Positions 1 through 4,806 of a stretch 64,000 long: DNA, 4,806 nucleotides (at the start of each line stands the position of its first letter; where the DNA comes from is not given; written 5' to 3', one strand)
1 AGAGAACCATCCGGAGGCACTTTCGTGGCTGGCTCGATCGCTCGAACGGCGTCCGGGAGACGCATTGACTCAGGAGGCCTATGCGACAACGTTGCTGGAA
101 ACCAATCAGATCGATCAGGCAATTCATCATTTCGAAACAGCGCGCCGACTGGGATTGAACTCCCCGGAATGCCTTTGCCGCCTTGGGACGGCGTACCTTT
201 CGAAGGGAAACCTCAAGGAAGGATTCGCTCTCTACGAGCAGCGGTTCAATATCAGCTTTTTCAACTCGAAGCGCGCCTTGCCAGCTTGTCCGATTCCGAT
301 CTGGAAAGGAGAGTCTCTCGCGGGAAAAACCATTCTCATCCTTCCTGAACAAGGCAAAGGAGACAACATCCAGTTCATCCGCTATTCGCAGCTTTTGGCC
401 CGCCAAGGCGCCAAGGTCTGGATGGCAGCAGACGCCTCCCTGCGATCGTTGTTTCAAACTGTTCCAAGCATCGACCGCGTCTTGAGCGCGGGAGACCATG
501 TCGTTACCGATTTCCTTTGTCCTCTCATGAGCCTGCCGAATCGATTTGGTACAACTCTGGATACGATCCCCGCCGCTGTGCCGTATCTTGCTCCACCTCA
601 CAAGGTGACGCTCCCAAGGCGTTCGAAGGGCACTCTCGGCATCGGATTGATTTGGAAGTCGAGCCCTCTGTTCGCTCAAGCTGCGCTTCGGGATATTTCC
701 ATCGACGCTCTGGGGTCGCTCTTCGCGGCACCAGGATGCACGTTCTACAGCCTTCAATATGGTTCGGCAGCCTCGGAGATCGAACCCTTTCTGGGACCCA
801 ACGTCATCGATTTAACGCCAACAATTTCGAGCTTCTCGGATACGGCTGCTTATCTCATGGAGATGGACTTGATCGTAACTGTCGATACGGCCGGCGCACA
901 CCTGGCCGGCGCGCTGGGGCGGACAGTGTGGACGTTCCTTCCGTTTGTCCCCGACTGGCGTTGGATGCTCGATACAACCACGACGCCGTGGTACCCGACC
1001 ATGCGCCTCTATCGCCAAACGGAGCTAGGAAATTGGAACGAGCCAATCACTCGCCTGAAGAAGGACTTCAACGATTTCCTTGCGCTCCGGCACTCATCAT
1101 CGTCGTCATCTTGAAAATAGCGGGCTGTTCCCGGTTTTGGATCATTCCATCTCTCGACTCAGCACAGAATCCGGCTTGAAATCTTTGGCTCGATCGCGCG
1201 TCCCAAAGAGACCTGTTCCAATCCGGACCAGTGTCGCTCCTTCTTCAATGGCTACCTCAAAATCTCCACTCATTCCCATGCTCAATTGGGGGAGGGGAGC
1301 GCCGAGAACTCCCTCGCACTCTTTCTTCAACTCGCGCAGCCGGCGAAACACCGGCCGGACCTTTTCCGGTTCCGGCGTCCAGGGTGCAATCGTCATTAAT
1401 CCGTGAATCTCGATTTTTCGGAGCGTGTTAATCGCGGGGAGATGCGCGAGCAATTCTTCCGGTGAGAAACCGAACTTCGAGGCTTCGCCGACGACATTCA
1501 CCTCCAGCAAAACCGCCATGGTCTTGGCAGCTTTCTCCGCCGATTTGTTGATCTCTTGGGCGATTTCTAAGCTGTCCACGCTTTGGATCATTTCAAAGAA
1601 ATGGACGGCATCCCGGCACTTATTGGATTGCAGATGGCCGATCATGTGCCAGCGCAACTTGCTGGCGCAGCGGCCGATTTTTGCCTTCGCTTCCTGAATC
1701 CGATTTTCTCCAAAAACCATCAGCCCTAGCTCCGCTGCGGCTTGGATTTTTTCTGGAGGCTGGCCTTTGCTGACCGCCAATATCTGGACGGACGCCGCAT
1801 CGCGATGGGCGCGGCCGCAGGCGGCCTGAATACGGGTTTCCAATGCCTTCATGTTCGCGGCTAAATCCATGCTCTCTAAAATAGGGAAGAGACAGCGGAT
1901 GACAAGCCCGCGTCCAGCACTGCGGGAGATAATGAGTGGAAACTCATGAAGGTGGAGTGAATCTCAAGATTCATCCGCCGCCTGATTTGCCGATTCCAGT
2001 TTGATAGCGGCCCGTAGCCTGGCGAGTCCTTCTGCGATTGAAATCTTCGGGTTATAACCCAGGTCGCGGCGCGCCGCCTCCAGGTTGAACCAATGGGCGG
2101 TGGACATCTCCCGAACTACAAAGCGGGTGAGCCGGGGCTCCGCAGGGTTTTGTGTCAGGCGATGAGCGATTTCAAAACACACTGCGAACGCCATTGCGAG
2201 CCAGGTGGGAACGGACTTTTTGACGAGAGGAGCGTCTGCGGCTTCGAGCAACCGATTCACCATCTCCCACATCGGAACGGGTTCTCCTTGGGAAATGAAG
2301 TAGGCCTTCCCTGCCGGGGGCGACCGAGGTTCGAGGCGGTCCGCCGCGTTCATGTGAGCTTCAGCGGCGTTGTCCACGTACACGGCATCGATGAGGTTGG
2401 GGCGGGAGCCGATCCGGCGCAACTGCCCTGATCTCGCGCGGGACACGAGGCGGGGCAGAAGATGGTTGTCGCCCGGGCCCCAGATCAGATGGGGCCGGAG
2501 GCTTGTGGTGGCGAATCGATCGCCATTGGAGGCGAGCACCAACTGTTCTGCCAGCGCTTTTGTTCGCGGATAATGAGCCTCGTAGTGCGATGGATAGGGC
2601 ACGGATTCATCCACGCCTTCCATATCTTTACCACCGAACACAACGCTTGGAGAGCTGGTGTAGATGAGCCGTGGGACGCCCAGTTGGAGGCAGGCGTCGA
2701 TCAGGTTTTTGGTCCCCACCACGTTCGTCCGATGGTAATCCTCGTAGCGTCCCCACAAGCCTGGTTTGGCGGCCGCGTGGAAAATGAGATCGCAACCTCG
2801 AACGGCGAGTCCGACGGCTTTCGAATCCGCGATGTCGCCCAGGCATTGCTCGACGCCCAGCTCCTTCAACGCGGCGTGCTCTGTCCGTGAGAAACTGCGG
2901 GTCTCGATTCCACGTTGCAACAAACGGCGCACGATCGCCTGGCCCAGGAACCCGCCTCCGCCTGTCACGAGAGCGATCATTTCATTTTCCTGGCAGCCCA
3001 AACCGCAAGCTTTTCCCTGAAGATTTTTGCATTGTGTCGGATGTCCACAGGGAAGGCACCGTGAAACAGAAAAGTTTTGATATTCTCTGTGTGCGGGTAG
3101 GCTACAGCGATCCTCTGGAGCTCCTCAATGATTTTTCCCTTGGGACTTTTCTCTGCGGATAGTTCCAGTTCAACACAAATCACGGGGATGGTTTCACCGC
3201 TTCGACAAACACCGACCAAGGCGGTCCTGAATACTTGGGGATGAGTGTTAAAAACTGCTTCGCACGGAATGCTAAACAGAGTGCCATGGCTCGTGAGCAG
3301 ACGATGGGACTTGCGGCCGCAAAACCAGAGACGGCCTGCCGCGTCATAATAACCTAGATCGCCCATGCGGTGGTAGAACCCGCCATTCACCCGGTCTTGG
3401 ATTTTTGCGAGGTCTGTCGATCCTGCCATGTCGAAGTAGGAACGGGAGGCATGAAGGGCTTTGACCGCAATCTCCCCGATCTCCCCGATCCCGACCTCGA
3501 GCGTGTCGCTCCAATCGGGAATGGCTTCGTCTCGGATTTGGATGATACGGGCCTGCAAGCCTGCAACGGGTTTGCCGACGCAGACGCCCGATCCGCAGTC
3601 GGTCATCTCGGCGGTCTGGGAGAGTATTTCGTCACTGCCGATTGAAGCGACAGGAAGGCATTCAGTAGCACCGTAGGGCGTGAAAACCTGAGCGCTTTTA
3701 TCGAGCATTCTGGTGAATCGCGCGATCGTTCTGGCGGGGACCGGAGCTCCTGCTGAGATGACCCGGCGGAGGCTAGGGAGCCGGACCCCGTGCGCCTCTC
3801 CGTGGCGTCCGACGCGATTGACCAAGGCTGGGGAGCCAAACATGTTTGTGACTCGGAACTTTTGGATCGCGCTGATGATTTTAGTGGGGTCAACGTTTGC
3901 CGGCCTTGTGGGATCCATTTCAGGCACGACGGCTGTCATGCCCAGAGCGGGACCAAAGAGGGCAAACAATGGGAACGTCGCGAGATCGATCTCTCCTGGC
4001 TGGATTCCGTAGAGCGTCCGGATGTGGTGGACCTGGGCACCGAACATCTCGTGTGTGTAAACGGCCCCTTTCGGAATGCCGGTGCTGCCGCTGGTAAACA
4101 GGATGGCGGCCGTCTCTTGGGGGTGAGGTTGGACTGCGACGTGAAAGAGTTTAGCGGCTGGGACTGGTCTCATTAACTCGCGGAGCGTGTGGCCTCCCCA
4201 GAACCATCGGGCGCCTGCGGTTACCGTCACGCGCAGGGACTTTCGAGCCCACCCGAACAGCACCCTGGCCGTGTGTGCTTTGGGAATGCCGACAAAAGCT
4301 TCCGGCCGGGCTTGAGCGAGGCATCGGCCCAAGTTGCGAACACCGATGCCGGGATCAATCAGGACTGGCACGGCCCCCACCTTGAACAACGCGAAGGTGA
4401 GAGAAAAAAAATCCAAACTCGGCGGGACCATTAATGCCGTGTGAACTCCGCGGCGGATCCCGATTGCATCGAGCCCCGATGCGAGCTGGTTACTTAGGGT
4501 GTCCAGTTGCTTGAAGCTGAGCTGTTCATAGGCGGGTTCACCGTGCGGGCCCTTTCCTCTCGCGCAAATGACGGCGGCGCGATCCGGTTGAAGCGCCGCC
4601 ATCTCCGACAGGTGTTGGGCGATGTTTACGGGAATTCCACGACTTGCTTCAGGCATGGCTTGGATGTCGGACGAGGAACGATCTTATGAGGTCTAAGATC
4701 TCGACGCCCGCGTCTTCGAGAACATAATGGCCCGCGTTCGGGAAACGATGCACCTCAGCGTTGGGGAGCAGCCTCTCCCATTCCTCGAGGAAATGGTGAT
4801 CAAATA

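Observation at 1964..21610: PUFA-synthase genes (pfaD-pfaA-pfaC) fused head-to-tail with a complete oleABCD olefin pathway in one 19.6-kb operon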

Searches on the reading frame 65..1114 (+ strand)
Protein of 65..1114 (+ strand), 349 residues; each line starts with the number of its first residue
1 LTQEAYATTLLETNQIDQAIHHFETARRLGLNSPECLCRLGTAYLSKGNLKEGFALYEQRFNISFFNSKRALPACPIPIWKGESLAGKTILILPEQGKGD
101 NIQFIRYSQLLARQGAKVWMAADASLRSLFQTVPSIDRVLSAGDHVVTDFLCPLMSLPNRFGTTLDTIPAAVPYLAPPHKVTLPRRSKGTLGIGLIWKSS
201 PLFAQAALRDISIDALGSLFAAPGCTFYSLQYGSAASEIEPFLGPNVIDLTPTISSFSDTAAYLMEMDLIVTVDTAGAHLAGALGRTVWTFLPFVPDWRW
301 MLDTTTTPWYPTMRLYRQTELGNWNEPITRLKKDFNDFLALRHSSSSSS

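Call 18: search_protein_families(library=pfam, proteins=[window:65-1114:+], max_evalue=0.01)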
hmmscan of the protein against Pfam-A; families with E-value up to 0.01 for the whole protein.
window:65-1114:+ (349 aa): 4 families
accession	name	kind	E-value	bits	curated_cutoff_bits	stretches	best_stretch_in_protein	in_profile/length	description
PF07719.23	TPR_2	-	0.00033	21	27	0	34-59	1-26/34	Tetratricopeptide repeat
PF00515.34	TPR_1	-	0.00049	20.2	27.8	0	35-58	2-25/34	Tetratricopeptide repeat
PF13432.12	TPR_16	-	0.00099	20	32.7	1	7-58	4-55/65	Tetratricopeptide repeat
PF01075.23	Glyco_transf_9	-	0.0024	17.7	22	1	256-288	173-205/247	Glycosyltransferase family 9 (heptosyltransferase)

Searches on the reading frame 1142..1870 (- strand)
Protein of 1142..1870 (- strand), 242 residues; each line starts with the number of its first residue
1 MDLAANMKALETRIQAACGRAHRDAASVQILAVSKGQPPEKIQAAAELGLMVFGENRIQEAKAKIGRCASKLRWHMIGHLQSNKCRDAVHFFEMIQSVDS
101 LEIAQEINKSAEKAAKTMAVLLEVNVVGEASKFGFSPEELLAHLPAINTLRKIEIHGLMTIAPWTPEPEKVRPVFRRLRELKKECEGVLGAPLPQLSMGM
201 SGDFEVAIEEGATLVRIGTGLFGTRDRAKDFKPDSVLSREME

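Call 18: search_protein_families(library=pfam, proteins=[window:1142-1870:-], max_evalue=0.01)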
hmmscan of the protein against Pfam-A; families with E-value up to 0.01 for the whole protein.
window:1142-1870:- (242 aa): 1 family
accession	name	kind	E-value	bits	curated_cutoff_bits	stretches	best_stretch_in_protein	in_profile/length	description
PF01168.26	Ala_racemase_N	-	4.2e-22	79.4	24.1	1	7-225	3-219/220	Alanine racemase, N-terminal domain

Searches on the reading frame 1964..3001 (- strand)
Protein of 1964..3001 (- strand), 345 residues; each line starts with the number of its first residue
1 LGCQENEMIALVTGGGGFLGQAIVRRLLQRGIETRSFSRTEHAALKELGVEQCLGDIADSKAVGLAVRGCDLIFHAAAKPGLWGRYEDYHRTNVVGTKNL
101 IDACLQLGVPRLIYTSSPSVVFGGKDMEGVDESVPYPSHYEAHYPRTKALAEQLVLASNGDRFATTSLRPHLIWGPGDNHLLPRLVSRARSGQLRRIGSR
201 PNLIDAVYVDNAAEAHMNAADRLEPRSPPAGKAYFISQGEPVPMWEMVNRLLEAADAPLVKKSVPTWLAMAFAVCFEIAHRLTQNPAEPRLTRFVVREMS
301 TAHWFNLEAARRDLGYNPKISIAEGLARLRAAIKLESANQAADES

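Call 3: search_protein_families(library=pfam, proteins=[window:1964-3001:-])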
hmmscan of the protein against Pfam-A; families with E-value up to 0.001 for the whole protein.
window:1964-3001:- (345 aa): 8 families
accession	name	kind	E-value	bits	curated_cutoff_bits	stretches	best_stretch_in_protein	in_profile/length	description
PF01073.25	3Beta_HSD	-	1e-57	195.7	22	1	11-259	1-272/280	3-beta hydroxysteroid dehydrogenase/isomerase family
PF01370.27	Epimerase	-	9.9e-33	114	20.9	1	10-223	1-228/240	NAD dependent epimerase/dehydratase family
PF07993.18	NAD_binding_4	-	3.5e-16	59.6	20.1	1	67-175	86-209/258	Male sterility protein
PF13460.12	NAD_binding_10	-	8.6e-15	55.5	27.2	1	14-159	1-135/184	NAD(P)H-binding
PF16363.11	GDP_Man_Dehyd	-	5e-13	49.6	27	1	11-327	1-330/332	GDP-mannose 4,6 dehydratase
PF04321.23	RmlD_sub_bind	-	2.5e-11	43.7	27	1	10-193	3-171/287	RmlD substrate binding domain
PF02719.21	Polysacc_synt_2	-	7e-11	42.3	20.2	1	11-117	2-128/293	Polysaccharide biosynthesis protein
PF05368.20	NmrA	-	6.4e-10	39.5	27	1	11-117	6-107/298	NmrA-like family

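Call 4: search_protein_families(library=ncbifam, proteins=[window:1964-3001:-])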
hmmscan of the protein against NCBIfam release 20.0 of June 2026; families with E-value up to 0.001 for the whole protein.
window:1964-3001:- (345 aa): 21 families
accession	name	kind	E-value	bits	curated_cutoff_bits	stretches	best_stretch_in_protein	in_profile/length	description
NF042422.1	oxyalk_red_OleD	equivalog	2.8e-126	421.3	580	1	8-333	1-328/329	2-alkyl-3-oxoalkanoate reductase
NF042423.1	oxyalk_red_Shew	equivalog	1.2e-117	392.7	580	1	10-329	11-331/331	2-alkyl-3-oxoalkanoate reductase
TIGR03466.1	HpnA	hypoth_equivalog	7.1e-44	150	367.65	1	9-319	2-308/327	hopanoid-associated sugar epimerase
NF052578.1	StrlDmthSdmBMthl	equivalog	2.7e-26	93.1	600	1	8-319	1-309/328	sterol demethylase protein SdmB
TIGR04180.1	EDH_00030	hypoth_equivalog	1.3e-19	70.4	475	1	11-221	2-226/297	NAD-dependent 4,6-dehydratase LegB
TIGR01746.1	Thioester-redct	subfamily_domain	4.5e-17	62.3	213.35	1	59-271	79-296/371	thioester reductase domain-containing protein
TIGR01179.1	galE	equivalog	3.3e-14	52.5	262.3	1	11-169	3-172/332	UDP-glucose 4-epimerase GalE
NF041293.1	G6PDh_Azf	equivalog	2.2e-11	43.7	400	1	10-121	5-119/252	NAD-dependent glucose-6-phosphate dehydrogenase Azf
NF043036.1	ErythonDh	equivalog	2.4e-11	43.4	325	1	8-155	1-160/321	D-erythronate dehydrogenase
TIGR04130.1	FnlA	equivalog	8.7e-11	41.3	730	1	7-123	4-130/337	UDP-N-acetylglucosamine 4,6-dehydratase/5-epimerase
TIGR01181.1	dTDP_gluc_dehyt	equivalog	3.3e-10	39.6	365.1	1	11-328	3-306/321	dTDP-glucose 4,6-dehydratase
TIGR03589.1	PseB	equivalog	4.2e-10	39.1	407.75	1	8-116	5-124/324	UDP-N-acetylglucosamine 4,6-dehydratase (inverting)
NF004520.0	PRK05865.1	equivalog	5.1e-10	37.9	1509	1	11-175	4-130/854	sugar epimerase family protein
NF005539.0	PRK07201.1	equivalog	5.1e-09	35.4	549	1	11-164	4-170/657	SDR family oxidoreductase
NF058621.1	DiazavRedAvaA7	equivalog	6.9e-09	35.8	400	1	10-284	3-275/304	3-diazoavenalumate denitrifying reductase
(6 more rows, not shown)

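Call 8: search_solved_structures(query=window:1964-3001:-, max_evalue=1e-10)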
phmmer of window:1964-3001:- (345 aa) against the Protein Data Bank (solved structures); distinct sequences matched with E-value up to 1e-10: 13.
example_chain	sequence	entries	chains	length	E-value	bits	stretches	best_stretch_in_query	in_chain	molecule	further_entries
6jkg_A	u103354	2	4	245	3.6e-43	150.9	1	10-237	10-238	Sterol-4-alpha-carboxylate 3-dehydrogenase, decarboxylating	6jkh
3wj7_A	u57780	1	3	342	7.9e-26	93.9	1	9-320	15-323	Putative oxidoreductase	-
6kv9_A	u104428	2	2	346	1.8e-17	66.5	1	10-221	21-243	MoeE5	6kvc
6wjb_A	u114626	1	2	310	6.1e-14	54.9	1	10-148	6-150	NAD-dependent epimerase/dehydratase family protein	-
6wj9_A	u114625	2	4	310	2.5e-13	52.9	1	10-132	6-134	NAD-dependent epimerase/dehydratase family protein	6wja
8rdg_A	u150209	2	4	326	3.6e-13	52.3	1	10-156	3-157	SDR family NAD(P)-dependent oxidoreductase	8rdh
8rdi_A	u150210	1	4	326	7.8e-13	51.2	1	10-133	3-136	SDR family NAD(P)-dependent oxidoreductase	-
6bwl_A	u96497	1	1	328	3e-12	49.3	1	10-176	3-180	Pal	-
2p5u_A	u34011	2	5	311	4.4e-12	48.7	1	10-224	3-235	UDP-glucose 4-epimerase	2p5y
4r1s_A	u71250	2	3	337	2.1e-11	46.5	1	8-129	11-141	cinnamoyl CoA reductase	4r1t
4j2o_A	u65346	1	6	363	2.3e-11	46.4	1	6-123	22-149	UDP-N-acetylglucosamine 4,6-dehydratase/5-epimerase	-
8fio_A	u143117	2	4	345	4.2e-11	45.5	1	9-138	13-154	Epimerase domain-containing protein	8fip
8vr2_A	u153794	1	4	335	1e-10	44.3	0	11-219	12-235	NAD-dependent epimerase/dehydratase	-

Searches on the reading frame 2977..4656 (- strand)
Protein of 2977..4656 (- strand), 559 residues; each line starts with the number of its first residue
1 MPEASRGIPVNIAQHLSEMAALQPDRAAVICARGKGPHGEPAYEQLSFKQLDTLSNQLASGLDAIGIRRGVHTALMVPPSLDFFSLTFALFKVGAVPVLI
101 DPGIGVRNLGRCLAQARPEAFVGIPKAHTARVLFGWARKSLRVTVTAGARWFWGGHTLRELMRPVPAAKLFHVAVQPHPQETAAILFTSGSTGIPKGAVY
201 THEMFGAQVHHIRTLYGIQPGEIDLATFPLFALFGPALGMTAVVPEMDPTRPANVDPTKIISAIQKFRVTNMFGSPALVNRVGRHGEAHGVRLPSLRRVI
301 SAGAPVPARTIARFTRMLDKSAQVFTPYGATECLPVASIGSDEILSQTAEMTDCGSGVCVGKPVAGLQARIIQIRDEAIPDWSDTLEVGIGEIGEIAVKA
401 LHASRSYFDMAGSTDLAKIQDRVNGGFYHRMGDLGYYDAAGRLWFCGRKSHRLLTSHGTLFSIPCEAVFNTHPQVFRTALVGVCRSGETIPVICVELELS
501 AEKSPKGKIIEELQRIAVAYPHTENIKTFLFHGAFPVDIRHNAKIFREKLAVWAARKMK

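Call 3: search_protein_families(library=pfam, proteins=[window:2977-4656:-])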
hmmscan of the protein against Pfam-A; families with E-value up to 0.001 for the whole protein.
window:2977-4656:- (559 aa): 1 family
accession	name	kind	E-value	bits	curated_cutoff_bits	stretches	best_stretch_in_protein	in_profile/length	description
PF00501.34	AMP-binding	-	1.4e-53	182.5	29.9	1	18-408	3-384/384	AMP-binding enzyme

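Call 4: search_protein_families(library=ncbifam, proteins=[window:2977-4656:-])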
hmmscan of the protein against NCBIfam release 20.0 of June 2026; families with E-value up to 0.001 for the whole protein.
window:2977-4656:- (559 aa): 91 families (the best 25 are shown)
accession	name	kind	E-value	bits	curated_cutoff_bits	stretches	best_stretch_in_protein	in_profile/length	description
NF006754.0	PRK09274.1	equivalog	2.1e-226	752.4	478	1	10-559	5-552/555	fatty acid CoA ligase family protein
NF045785.1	OlefBLtnSynShew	equivalog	1.1e-205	684.2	850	1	11-554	2-551/552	olefin beta-lactone synthetase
NF045786.1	OlefBLtnSynXan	equivalog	3.8e-205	682.4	900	1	10-557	1-544/544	olefin beta-lactone synthetase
NF004837.0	PRK06187.1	subfamily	5e-50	170.3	476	1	9-496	7-470/531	long-chain-fatty-acid--CoA ligase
TIGR01733.1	AA-adenyl-dom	subfamily_domain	1.1e-34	119.9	317.4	1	47-451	1-380/409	amino acid adenylation domain-containing protein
NF006182.0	PRK08316.1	subfamily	1.7e-33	115.9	663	1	12-484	13-452/523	fatty acyl-CoA synthetase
NF009233.0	PRK12583.1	subfamily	7.3e-31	107.2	832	2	164-489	185-492/558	fatty acid CoA ligase family protein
TIGR03208.1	cyc_hxne_CoA_lg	equivalog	4.9e-30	104.8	792.3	1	12-493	24-485/538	cyclohexanecarboxylate-CoA ligase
NF005801.1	PRK07656.1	equivalog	6.2e-30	104.3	657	1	44-484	25-438/500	FadD3 family acyl-CoA ligase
NF005702.0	PRK07514.1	subfamily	8.3e-29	100.3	558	1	44-515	28-466/506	malonyl-CoA synthase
NF005676.0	PRK07470.1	equivalog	8.9e-29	100.5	774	1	10-498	20-480/544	acyl-CoA synthetase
NF052269.1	Staph_lig_FadD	equivalog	2.4e-28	98.8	650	1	44-484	26-428/499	long-chain-fatty-acid--CoA ligase FadD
NF004114.0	PRK05605.1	equivalog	5.8e-28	97.5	766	2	174-501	215-522/575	long-chain-fatty-acid--CoA ligase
NF004822.0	PRK06178.1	equivalog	8.2e-28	97.3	782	2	159-498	192-518/571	acyl-CoA synthetase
NF005307.0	PRK06839.1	equivalog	1.9e-27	96.1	748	1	11-485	3-429/496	o-succinylbenzoate--CoA ligase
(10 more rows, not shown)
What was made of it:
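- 2977..4656 (-): oleC: AMP-dependent olefin beta-lactone synthetase (559 aa). NF006754 scores 752 bits, above its cutoff of 478 (call 4).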

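Call 7: search_solved_structures(query=window:2977-4656:-, max_evalue=1e-20)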
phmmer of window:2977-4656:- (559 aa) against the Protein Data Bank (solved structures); distinct sequences matched with E-value up to 1e-20: 2.
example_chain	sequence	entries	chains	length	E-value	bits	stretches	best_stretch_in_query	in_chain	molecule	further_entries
3g7s_A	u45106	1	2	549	5e-22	81.4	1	11-491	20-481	Long-chain-fatty-acid--CoA ligase (FadD-1)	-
3r44_A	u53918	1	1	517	3.4e-21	78.6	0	40-484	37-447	fatty acyl CoA synthetase FADD13 (FATTY-ACYL-CoA SYNTHETASE)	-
